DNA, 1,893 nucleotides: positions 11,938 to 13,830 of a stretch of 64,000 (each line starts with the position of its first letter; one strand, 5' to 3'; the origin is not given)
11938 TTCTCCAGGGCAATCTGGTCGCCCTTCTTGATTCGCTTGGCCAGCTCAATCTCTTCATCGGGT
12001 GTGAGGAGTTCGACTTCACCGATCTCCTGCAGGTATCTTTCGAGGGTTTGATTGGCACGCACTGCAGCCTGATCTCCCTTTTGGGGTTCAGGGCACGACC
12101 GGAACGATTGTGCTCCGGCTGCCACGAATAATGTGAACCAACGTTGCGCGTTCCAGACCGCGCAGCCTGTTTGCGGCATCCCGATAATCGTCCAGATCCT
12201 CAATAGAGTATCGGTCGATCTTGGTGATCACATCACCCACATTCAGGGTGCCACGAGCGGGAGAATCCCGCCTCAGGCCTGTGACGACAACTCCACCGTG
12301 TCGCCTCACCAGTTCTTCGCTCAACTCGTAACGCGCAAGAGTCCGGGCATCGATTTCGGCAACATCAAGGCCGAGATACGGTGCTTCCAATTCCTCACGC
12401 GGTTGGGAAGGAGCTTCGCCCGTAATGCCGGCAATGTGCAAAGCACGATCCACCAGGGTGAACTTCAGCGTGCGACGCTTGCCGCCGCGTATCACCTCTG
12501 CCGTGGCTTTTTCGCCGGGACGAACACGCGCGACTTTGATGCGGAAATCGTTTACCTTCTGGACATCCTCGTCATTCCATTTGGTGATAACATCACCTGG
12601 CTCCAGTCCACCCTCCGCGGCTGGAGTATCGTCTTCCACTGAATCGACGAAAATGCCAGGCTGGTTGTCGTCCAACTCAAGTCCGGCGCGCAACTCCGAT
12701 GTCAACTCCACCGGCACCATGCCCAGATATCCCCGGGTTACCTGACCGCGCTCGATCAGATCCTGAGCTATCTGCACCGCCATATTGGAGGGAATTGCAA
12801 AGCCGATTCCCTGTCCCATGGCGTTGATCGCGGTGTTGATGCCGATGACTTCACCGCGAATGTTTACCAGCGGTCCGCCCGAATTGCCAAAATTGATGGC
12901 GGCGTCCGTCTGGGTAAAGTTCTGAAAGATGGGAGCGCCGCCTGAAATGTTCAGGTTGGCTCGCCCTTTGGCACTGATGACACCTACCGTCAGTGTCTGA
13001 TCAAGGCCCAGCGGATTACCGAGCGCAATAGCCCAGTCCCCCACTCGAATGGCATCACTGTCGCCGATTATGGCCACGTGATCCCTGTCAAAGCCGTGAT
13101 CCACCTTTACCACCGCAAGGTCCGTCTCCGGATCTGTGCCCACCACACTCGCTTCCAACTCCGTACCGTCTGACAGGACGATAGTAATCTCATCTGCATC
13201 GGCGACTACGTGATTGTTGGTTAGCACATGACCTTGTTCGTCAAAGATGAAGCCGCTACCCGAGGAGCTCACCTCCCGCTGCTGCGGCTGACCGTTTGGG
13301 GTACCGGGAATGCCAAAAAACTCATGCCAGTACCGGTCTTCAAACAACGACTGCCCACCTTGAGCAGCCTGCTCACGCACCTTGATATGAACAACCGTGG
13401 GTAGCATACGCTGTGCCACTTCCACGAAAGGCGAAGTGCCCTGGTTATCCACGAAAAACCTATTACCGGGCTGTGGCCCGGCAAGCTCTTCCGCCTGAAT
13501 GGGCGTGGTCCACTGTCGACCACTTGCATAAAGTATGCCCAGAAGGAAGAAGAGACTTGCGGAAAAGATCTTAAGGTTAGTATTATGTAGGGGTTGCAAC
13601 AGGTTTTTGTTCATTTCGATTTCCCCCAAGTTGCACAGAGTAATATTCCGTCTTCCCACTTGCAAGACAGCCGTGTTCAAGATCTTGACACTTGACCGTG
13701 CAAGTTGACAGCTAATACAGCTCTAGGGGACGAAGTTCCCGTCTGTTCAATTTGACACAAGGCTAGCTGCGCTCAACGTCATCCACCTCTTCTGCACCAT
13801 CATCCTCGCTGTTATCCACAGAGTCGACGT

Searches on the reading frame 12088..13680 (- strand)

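Call 44: search_protein_families(library=pfam, proteins=[window:12088-13680:-], max_evalue=0.00001)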
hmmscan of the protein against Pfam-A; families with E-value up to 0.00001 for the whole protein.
window:12088-13680:- (530 aa): 5 families
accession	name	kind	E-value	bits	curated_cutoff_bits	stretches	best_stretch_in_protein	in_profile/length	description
PF13365.12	Trypsin_2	-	1.1e-31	111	27.6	1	141-281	1-144/144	Trypsin-like peptidase domain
PF13180.12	PDZ_2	-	1e-22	80.7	27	2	333-408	4-79/80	PDZ domain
PF00089.32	Trypsin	-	2.7e-21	76.9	20.6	1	125-302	6-217/220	Trypsin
PF00595.29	PDZ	-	2.7e-14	53.8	23.2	1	315-391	8-75/81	PDZ domain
PF17820.7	PDZ_6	-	9.5e-13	48.1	27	1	344-380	1-37/54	PDZ domain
